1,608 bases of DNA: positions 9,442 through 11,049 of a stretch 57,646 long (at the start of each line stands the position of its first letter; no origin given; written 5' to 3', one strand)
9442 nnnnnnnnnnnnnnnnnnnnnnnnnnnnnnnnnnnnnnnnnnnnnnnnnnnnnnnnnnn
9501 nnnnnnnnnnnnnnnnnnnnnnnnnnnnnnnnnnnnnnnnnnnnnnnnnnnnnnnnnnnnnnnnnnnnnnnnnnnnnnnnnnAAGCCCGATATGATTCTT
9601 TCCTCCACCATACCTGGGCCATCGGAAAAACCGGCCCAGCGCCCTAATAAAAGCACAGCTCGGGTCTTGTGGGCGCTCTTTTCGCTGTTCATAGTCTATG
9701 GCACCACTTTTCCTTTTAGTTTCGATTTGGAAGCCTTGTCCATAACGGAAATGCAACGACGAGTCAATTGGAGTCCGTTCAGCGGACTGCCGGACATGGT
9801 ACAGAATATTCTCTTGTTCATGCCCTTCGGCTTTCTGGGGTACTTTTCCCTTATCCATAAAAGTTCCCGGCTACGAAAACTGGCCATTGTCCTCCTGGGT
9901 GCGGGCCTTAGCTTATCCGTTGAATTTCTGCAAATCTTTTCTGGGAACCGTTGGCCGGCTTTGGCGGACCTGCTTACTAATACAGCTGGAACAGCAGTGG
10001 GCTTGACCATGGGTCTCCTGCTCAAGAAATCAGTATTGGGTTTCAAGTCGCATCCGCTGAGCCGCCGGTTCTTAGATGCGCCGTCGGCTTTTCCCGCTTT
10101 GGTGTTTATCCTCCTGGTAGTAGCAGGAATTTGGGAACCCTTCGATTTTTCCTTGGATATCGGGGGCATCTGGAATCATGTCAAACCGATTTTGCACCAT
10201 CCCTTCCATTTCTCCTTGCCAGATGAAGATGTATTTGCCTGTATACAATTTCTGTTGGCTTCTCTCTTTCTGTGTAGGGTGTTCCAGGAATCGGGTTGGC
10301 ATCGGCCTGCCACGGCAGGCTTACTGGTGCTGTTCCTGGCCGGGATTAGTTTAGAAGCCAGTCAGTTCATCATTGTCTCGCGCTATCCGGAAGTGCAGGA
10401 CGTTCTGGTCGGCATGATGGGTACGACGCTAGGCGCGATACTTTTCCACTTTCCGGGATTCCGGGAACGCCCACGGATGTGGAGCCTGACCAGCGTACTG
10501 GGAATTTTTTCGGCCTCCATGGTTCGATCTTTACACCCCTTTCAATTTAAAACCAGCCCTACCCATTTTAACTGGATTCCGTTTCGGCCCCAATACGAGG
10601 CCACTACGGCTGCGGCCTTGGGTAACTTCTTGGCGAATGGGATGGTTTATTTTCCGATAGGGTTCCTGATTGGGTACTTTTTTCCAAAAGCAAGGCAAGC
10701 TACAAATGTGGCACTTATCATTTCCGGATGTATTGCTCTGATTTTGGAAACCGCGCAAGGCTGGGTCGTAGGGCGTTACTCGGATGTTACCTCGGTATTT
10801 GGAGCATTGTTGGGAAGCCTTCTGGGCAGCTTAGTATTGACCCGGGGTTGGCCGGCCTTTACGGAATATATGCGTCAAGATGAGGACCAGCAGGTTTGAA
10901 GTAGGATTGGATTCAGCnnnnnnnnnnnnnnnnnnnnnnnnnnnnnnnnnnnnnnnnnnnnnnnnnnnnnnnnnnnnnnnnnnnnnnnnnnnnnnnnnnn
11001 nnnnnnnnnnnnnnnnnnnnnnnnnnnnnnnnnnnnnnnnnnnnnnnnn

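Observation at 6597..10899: Mycobacterial-type DPA (lipid-linked arabinofuranose donor) operon fused in operon with a VanZ-like membrane protein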

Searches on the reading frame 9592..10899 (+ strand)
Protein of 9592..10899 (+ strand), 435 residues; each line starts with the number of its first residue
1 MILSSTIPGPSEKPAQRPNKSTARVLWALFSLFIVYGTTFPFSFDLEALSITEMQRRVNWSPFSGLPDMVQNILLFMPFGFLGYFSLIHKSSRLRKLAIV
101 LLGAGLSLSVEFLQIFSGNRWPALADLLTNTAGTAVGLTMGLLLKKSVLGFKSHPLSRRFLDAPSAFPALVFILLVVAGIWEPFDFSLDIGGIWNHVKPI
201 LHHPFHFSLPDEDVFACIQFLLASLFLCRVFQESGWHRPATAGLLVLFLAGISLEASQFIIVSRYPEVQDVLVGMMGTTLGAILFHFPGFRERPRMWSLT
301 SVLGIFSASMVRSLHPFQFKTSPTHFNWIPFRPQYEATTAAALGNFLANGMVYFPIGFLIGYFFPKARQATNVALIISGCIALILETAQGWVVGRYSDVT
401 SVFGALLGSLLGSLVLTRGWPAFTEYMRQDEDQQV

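Call 3: search_protein_families(library=pfam, proteins=[window:9592-10899:+], max_evalue=0.01)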
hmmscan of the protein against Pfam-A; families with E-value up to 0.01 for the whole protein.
window:9592-10899:+ (435 aa): 1 family
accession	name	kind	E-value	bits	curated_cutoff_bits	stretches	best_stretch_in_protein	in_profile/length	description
PF04892.17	VanZ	-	4.4e-36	124.7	30.1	3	28-143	2-124/126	VanZ like family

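Call 4: search_protein_families(library=ncbifam, proteins=[window:9592-10899:+], max_evalue=0.01)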
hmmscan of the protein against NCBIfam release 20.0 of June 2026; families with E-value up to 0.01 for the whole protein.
window:9592-10899:+ (435 aa): 3 families
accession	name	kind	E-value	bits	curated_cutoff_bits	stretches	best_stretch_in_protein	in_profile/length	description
NF033125.2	vanZ-A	exception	1.9e-13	50.9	250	1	23-147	5-131/164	glycopeptide resistance protein VanZ-A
NF037970.1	vanZ_1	subfamily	2e-10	41.3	20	0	220-277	51-108/109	VanZ family protein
NF000145.1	vanZ-F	exception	3.6e-08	33.9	375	1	58-139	75-154/206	glycopeptide resistance protein VanZ-F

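Call 7: find_homologous_proteins(query=window:9592-10899:+, max_evalue=0.00001)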
Query window:9592-10899:+ (435 aa): 95 proteins with E <= 0.00001 among 8000 candidates.
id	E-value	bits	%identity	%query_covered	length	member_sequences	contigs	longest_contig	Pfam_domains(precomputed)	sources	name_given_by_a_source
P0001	4.3e-289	977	100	100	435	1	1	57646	PF04892.18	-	-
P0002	2.2e-245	833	83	100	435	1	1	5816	PF04892.18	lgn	-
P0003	9.5e-194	663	67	98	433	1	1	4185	PF04892.18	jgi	jgi:glycopeptide antibiotics resistance protein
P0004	3.0e-190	651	65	99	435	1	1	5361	PF04892.18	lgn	-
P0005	8.0e-190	650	65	98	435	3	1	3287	PF04892.18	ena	-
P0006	4.5e-182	624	65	97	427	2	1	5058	PF04892.18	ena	-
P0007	2.0e-179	616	67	94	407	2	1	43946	PF04892.18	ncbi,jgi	-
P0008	2.8e-171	589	63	96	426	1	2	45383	PF04892.18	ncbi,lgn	-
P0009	1.4e-170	586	62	98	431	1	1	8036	PF04892.18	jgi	jgi:glycopeptide antibiotics resistance protein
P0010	1.1e-159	550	65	84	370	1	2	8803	PF04892.18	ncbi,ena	-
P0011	2.5e-159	549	58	97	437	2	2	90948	PF04892.18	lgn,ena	-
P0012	4.9e-153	529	57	96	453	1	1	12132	PF04892.18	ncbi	-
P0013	8.9e-153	528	57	97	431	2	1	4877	PF04892.18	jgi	jgi:glycopeptide antibiotics resistance protein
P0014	6.0e-152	525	56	96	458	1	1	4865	PF04892.18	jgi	jgi:VanZ family protein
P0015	9.8e-152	524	78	68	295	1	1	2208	PF04892.18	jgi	jgi:glycopeptide antibiotics resistance protein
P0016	1.4e-151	524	54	97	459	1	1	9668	PF04892.18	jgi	jgi:glycopeptide antibiotics resistance protein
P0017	1.6e-150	520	55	97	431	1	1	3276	PF04892.18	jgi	jgi:glycopeptide antibiotics resistance protein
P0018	6.1e-150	518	57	94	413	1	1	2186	PF04892.18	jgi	jgi:glycopeptide antibiotics resistance protein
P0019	8.4e-149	515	55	98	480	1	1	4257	PF04892.18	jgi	jgi:glycopeptide antibiotics resistance protein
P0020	3.0e-148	513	55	96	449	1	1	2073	PF04892.18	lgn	-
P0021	5.7e-148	512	57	93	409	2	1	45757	PF04892.18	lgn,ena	-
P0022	7.0e-147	508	55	96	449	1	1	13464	PF04892.18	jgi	-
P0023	8.9e-147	508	54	97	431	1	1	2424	PF04892.18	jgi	jgi:glycopeptide antibiotics resistance protein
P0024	1.9e-146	507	54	98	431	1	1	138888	PF04892.18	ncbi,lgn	-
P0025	2.1e-146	507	54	97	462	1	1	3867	PF04892.18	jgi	jgi:glycopeptide antibiotics resistance protein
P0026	9.4e-145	501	54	97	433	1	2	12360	PF04892.18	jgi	jgi:glycopeptide antibiotics resistance protein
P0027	3.5e-144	499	53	98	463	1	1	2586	PF04892.18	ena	-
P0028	6.2e-144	499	56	92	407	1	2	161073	PF04892.18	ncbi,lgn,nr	ncbi:MAG: hypothetical protein JWO30_1001 [Fibrobacteres bacterium]|nr:hypothetical protein [Fibroba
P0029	6.8e-144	498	56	94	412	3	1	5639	PF04892.18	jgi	jgi:glycopeptide antibiotics resistance protein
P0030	1.1e-143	498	54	94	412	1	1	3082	PF04892.18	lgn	-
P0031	1.2e-143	498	54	98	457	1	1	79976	PF04892.18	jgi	jgi:glycopeptide antibiotics resistance protein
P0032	3.2e-143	496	55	96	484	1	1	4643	PF04892.18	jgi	jgi:glycopeptide antibiotics resistance protein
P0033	1.5e-142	494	53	98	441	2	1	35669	PF04892.18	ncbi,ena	-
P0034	1.6e-142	494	53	100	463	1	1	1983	PF04892.18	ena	-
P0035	2.9e-141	490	52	97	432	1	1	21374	PF04892.18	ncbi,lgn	ncbi:MAG: VanZ family protein [Fibrobacteria bacterium]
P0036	4.7e-141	489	54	96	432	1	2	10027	PF04892.18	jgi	jgi:glycopeptide antibiotics resistance protein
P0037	8.5e-141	488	52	97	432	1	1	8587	PF04892.18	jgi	jgi:glycopeptide antibiotics resistance protein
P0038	1.1e-140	488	51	96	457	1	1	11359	PF04892.18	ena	-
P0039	1.4e-140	488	54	94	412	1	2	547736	PF04892.18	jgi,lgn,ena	-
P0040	1.9e-140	487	54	94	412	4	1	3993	PF04892.18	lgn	-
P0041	3.4e-140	486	54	94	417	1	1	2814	PF04892.18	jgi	jgi:glycopeptide antibiotics resistance protein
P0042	9.3e-140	485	53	97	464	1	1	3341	PF04892.18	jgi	jgi:glycopeptide antibiotics resistance protein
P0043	1.3e-139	484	53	96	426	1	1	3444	PF04892.18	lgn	-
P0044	1.0e-138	481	53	95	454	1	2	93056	PF04892.18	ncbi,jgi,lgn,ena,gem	-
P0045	3.6e-138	480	52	96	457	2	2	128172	PF04892.18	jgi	jgi:glycopeptide antibiotics resistance protein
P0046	4.1e-138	479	55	94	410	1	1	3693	PF04892.18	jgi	jgi:VanZ family protein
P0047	9.2e-138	478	53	96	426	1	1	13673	PF04892.18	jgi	jgi:glycopeptide antibiotics resistance protein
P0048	1.7e-136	474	53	94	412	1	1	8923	PF04892.18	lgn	-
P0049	5.4e-135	469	53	93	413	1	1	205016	PF04892.18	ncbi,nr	ncbi:MAG: hypothetical protein JWP91_1645 [Fibrobacteres bacterium]|nr:hypothetical protein [Fibroba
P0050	9.4e-135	468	54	94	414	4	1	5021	PF04892.18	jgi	jgi:glycopeptide antibiotics resistance protein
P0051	6.9e-134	465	52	97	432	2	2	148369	PF04892.18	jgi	jgi:glycopeptide antibiotics resistance protein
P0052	1.1e-133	465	56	85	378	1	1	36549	PF04892.18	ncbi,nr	ncbi:MAG: VanZ family protein [Fibrobacterota bacterium]|nr:VanZ family protein [Fibrobacterota bact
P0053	2.2e-133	464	52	96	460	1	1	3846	PF04892.18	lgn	-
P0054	1.1e-132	462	52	96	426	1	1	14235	PF04892.18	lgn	-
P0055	9.4e-132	458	53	92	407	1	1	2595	PF04892.18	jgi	jgi:glycopeptide antibiotics resistance protein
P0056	1.2e-131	458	52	92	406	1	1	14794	PF04892.18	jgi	jgi:glycopeptide antibiotics resistance protein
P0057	1.8e-130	454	51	94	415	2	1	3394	PF04892.18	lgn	-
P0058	6.6e-129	449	51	96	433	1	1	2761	PF04892.18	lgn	-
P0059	1.2e-128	448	54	87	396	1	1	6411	PF04892.18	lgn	-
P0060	3.9e-127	443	55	84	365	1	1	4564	PF04892.18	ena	-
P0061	3.8e-126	440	53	87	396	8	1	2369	PF04892.18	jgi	jgi:glycopeptide antibiotics resistance protein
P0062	6.1e-126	439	55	84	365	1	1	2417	PF04892.18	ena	-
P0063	1.3e-125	438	55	83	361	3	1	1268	PF04892.18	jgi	-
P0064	6.3e-124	433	51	92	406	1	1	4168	PF04892.18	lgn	-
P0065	2.3e-123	431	51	94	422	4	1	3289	PF04892.18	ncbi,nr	ncbi:MAG TPA: VanZ family protein [Fibrobacteria bacterium]|nr:VanZ family protein [Fibrobacteria ba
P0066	1.8e-122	428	49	97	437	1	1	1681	PF04892.18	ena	-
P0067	2.1e-122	428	47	98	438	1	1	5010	PF04892.18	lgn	-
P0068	6.0e-122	426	50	94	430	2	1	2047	PF04892.18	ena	-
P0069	6.3e-121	423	49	95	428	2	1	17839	PF04892.18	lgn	-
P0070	2.2e-120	421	47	96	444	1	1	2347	PF04892.18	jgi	jgi:glycopeptide antibiotics resistance protein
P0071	2.2e-119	418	51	87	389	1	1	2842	PF04892.18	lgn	-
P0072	1.6e-118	415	47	97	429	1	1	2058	PF04892.18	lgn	-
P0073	5.1e-118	413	54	83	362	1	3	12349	PF04892.18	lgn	-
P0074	1.3e-110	389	46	94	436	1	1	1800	PF04892.18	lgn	-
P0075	1.1e-109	386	47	91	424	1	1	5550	PF04892.18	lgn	-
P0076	1.6e-109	385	46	97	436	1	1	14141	PF04892.18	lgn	-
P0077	1.4e-108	382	47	94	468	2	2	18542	PF04892.18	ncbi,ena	-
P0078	5.9e-108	380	48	94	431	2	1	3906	PF04892.18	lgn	-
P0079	7.5e-107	376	46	96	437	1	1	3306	PF04892.18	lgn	-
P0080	2.6e-103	365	44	95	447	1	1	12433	PF04892.18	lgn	-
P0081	3.1e-103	364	45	96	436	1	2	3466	PF04892.18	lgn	-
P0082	5.4e-102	360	46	89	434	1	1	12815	PF04892.18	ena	-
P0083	5.8e-91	324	51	66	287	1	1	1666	PF04892.18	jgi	jgi:glycopeptide antibiotics resistance protein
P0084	1.2e-76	277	39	93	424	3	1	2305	PF04892.18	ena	-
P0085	1.1e-67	247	36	92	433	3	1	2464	PF04892.18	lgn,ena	-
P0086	1.2e-64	237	34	98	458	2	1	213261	PF04892.18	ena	-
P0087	2.3e-62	230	33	92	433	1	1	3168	PF04892.18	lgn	-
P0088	1.1e-60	224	32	96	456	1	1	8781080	PF04892.18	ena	-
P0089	6.1e-60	222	35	93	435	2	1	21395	PF04892.18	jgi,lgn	-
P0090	2.8e-57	213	33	90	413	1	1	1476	PF04892.18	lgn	-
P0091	4.0e-57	213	35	90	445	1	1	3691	PF04892.18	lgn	-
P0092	2.1e-52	197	35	89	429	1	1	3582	PF04892.18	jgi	jgi:VanZ family protein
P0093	1.3e-50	191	33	91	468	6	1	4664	PF04892.18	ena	-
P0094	6.3e-49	185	36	88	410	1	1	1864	PF04892.18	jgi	jgi:VanZ family protein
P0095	1.5e-6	46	26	78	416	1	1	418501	PF04892.18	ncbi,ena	-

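Call 9: find_encoding_contigs(protein=P0039, flank=8000, max_places=2)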
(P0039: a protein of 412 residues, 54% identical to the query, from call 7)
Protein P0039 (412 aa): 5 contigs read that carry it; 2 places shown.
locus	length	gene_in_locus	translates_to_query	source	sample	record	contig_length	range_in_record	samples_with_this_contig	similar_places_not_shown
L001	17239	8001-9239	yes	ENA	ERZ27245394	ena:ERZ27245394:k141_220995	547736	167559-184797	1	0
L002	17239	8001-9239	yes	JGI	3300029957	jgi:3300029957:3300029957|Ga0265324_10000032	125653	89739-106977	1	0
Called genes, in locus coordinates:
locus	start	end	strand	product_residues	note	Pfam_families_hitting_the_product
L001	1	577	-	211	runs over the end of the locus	PF00081:Sod_Fe_N, PF02777:Sod_Fe_C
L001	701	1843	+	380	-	PF08450:SGL (faint), PF00058:Ldl_recept_b (faint)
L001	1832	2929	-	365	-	-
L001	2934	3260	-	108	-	-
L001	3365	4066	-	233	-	PF06181:Urate_ox_N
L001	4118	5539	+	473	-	PF01565:FAD_binding_4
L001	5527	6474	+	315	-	PF01040:UbiA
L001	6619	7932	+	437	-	PF02388:FemAB (weak), PF13480:Acetyltransf_6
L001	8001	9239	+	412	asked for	PF04892:VanZ-LLP1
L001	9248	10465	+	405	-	PF01266:DAO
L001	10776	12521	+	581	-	PF07995:GSDH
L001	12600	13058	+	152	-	PF07589:PEP_exosort_dom (weak)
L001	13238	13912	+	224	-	PF00132:Hexapep (weak)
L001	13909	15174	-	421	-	PF13692:Glyco_trans_1_4, PF00534:Glycos_transf_1, PF13524:Glyco_trans_1_2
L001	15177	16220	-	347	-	PF13480:Acetyltransf_6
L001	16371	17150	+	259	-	PF02698:DUF218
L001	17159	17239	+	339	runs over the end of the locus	PF01757:Acyl_transf_3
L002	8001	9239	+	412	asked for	PF04892:VanZ-LLP1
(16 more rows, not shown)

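Call 10: find_encoding_contigs(protein=P0088, flank=8000, max_places=2)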
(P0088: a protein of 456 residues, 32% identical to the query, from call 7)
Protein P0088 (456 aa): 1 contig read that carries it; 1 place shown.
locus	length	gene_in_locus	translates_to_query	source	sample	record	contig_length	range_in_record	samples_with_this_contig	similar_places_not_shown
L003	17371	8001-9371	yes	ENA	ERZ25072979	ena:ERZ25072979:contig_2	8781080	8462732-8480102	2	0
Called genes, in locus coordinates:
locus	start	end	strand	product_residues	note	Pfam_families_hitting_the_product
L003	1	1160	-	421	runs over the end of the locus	PF07992:Pyr_redox_2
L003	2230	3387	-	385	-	PF13385:Laminin_G_3 (faint)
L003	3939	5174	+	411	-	PF00266:Aminotran_5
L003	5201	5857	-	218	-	PF01625:PMSR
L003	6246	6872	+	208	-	-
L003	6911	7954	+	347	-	PF02388:FemAB (weak), PF13480:Acetyltransf_6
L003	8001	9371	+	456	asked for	PF04892:VanZ-LLP1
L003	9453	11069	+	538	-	PF00450:Peptidase_S10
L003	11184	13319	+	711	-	PF01841:Transglut_core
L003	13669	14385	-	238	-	-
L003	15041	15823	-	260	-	PF23023:Anti-Pycsar_Apyc1, PF00753:Lactamase_B, PF12706:Lactamase_B_2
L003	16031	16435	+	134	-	-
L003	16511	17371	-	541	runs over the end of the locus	PF00209:SNF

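Call 11: find_encoding_contigs(protein=P0086, flank=8000, max_places=2)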
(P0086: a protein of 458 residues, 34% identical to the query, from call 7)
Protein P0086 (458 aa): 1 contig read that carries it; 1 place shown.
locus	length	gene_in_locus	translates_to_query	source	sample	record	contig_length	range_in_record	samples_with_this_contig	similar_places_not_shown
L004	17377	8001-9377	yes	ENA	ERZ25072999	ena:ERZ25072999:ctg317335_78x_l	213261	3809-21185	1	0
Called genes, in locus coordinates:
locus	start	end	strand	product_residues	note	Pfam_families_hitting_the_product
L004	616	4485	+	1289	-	PF13385:Laminin_G_3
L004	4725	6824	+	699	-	PF00122:E1-E2_ATPase, PF00702:Hydrolase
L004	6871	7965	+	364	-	PF02388:FemAB (weak), PF13480:Acetyltransf_6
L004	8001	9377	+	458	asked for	PF04892:VanZ-LLP1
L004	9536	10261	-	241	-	PF00398:RrnaAD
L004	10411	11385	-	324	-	PF13624:SurA_N_3, PF13145:Rotamase_2, PF13616:Rotamase_3, PF00639:Rotamase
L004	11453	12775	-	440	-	PF06689:zf-C4_ClpX, PF05496:RuvB_N (faint), PF07724:AAA_2, PF00004:AAA, PF07728:AAA_5 (faint), PF10431:ClpB_D2-small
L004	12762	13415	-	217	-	PF00574:CLP_protease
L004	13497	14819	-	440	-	PF05697:Trigger_N, PF05698:Trigger_C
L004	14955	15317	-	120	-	-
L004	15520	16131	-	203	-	PF13650:Asp_protease_2, PF13975:gag-asp_proteas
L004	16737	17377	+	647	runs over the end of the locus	PF00909:Ammonium_transp, PF00672:HAMP (faint), PF00015:MCPsignal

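Call 21: find_related_loci(query=A1, collection=genome_contigs, flank=10000)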
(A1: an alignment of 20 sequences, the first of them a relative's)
Query A1 (435 aa) in genome_contigs; peptide patterns used: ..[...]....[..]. (x = any residue, [..] = any of these).
115 stretches matched a pattern; 49 encode a relative of the query (tblastn E <= 1e-3); 49 distinct loci.
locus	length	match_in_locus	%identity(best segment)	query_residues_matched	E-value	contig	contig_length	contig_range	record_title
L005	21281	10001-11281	66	9-435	0e+0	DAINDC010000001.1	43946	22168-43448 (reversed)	MAG TPA_asm: Fibrobacterota bacterium isolate CTOTU41470 NODE_558_length_43946_cov_3.183090, whole genome shotgun sequen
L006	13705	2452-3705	63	18-435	5e-176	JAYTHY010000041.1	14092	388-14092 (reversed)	MAG: Fibrobacteria bacterium isolate GFS_2600 GFS_2600_40, whole genome shotgun sequence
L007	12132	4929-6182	57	18-435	8e-157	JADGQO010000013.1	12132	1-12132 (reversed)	MAG: Fibrobacteria bacterium isolate Chersky_265 k127_902149, whole genome shotgun sequence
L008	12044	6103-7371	58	18-435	6e-151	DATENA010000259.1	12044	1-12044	MAG TPA_asm: Fibrobacteria bacterium isolate SMAG_U8957 k141_758357, whole genome shotgun sequence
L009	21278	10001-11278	53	15-435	5e-146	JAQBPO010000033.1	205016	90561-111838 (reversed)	MAG: Fibrobacteres bacterium isolate RYN_349 scaffold_1473648, whole genome shotgun sequence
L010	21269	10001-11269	57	18-435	9e-146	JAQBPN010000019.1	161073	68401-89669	MAG: Fibrobacteres bacterium isolate RYN_348 scaffold_5609825, whole genome shotgun sequence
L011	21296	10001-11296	54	10-435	1e-141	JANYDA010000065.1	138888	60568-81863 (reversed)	MAG: Fibrobacteria bacterium isolate 336R_metabinner_36 336R_k141_1965499, whole genome shotgun sequence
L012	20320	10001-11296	53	9-435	2e-135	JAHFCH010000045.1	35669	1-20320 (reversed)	MAG: Fibrobacteres bacterium isolate nzgw217 NODE_630_length_35670_cov_4.654674, whole genome shotgun sequence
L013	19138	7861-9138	57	15-435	2e-155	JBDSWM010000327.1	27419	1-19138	MAG: Fibrobacteria bacterium isolate cluster1_bin.628 k127_10598812, whole genome shotgun sequence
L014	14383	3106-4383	52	15-435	2e-134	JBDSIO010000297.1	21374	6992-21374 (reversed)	MAG: Fibrobacteria bacterium isolate cluster1_bin.300 k127_2027495, whole genome shotgun sequence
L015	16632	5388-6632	47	19-426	3e-109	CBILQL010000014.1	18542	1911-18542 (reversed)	MAG TPA_asm: uncultured bacterium isolate SRR16817059_concoct_26 genome assembly, contig: ERZ27394141.494, whole genome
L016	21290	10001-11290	40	4-428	2e-90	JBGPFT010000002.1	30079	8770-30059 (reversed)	MAG: Fibrobacteria bacterium isolate OBJ_0618_7090110_60 k141_10816744_length_30079_cov_17.8777, whole genome shotgun se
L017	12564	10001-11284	38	10-431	3e-80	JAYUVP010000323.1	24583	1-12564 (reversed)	MAG: Fibrobacterota bacterium isolate GL124_DN_metabinner_3 GL124_DN_metabinner_3_322, whole genome shotgun sequence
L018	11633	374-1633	38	16-431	9e-77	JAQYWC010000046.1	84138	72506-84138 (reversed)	MAG: Desulfobacterium sp. isolate Pec_A4_megahit_bin17 Pec_A4_megahit_bin17_c_000000282193, whole genome shotgun sequenc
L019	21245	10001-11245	36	20-428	7e-76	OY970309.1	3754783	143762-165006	MAG: uncultured Fibrobacteria bacterium isolate MFD05502.bin.1.3 genome assembly, chromosome: 1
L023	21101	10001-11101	24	22-411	7e-19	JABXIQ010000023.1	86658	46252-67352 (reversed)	MAG: Kangiellaceae bacterium isolate HF-Din12 c_000000001820, whole genome shotgun sequence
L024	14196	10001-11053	25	18-401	2e-18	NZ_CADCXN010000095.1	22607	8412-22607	Candidatus Methylobacter favarea isolate METHB21, whole genome shotgun sequence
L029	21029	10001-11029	26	34-401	2e-15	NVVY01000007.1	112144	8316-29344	MAG: Alphaproteobacteria bacterium isolate NORP51 Contig_source1382A_432, whole genome shotgun sequence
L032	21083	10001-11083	26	17-401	7e-18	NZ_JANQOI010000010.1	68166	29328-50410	MAG: Pelagibius sp. isolate IP29b_bin.129 k99_2732085, whole genome shotgun sequence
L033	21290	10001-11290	26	22-418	1e-14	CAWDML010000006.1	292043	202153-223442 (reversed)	MAG: uncultured delta proteobacterium isolate MFD04944.bin.2.99 genome assembly, contig: contig_28632, whole genome shot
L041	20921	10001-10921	28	7-331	2e-13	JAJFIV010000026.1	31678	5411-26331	MAG: Alphaproteobacteria bacterium isolate OFTM386 OFTM386_25, whole genome shotgun sequence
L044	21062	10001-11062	28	19-339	4e-20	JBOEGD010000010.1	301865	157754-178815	MAG: Calditrichia bacterium isolate PBSAbac4 PBSAd_contig_224, whole genome shotgun sequence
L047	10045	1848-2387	32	17-204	4e-15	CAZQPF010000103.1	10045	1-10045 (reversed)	MAG TPA_asm: uncultured Desulfohalobiaceae bacterium isolate SRP141376_co1_364 genome assembly, contig: NODE_12283_lengt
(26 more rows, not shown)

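Call 34: find_encoding_contigs(protein=P0002, flank=6000, max_places=2)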
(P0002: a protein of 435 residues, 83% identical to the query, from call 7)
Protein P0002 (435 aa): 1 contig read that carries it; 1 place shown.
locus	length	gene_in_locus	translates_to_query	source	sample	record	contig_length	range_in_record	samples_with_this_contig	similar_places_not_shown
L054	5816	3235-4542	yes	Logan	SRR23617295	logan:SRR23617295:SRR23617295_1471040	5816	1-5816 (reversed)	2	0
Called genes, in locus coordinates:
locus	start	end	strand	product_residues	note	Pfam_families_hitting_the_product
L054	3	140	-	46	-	?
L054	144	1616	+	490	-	PF01565:FAD_binding_4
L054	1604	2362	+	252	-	PF00106:adh_short, PF08659:KR (weak), PF13561:adh_short_C2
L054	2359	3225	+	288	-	PF01040:UbiA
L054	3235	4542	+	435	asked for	PF04892:VanZ-LLP1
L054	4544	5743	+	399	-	PF01266:DAO, PF13450:NAD_binding_8 (faint)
